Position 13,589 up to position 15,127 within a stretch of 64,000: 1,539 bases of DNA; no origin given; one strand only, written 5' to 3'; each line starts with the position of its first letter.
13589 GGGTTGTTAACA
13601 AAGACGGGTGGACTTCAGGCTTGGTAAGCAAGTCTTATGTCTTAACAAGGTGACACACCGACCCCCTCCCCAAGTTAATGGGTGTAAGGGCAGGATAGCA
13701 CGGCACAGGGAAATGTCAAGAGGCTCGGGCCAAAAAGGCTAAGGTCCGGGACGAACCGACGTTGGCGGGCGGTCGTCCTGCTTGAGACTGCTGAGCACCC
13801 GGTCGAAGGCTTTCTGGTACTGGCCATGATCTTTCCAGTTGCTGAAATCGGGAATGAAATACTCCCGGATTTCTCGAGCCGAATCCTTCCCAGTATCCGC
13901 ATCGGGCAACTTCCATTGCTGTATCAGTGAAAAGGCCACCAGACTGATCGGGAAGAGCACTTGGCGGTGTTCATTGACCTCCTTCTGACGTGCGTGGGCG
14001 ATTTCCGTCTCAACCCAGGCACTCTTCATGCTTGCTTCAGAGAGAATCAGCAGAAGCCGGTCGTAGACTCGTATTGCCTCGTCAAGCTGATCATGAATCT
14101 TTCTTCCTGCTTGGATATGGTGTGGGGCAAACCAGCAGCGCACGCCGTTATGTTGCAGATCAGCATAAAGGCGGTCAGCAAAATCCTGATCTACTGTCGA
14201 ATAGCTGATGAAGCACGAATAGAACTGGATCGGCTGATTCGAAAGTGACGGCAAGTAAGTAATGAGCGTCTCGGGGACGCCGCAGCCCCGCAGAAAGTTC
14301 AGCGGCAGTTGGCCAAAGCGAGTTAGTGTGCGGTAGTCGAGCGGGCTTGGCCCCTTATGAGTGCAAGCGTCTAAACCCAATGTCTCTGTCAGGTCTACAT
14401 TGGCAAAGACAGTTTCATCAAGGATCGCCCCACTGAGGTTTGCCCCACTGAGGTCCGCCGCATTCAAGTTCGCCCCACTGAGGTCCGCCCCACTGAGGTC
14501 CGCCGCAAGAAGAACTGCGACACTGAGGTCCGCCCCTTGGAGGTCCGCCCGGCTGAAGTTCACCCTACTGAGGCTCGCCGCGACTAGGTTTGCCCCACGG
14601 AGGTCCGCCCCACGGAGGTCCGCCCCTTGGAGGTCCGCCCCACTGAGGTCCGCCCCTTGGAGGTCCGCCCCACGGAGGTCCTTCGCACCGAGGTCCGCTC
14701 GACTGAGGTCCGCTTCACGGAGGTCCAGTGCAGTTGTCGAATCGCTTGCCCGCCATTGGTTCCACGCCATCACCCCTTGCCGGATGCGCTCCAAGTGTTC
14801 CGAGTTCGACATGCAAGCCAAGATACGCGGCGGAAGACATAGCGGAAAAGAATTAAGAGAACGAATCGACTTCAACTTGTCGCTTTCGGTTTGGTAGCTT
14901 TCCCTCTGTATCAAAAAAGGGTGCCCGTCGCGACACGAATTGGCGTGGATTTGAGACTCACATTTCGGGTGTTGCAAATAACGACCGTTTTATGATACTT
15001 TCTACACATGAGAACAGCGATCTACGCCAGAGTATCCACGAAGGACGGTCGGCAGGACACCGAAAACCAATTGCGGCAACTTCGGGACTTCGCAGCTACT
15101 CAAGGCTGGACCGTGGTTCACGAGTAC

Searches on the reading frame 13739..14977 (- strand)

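Call 34: search_protein_families(library=pfam, proteins=[window:13739-14977:-], max_evalue=0.001)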
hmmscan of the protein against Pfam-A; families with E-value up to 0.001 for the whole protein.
window:13739-14977:- (412 aa): 7 families
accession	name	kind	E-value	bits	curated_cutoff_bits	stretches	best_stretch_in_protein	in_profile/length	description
PF00805.28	Pentapeptide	-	1.5e-45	152.8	20.2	5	85-123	2-40/40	Pentapeptide repeats (8 copies)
PF13676.11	TIR_2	-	7.8e-21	75.2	28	1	256-347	2-92/122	TIR domain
PF13576.12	Pentapeptide_3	-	3.2e-10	40.5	27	0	112-146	2-38/48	Pentapeptide repeats (9 copies)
PF01582.25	TIR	-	6.6e-09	36.2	21.3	1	253-349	2-99/179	TIR domain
PF13599.13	Pentapeptide_4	-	1.6e-08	35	38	1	85-150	12-77/78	Pentapeptide repeat region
PF25296.1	Decapeptide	-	9e-08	32.3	45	2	82-152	3-73/74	Decapeptide repeat region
PF08937.16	ThsB_TIR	-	0.00043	21.1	21.2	1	256-333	1-87/100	Thoeris protein ThsB, TIR-like domain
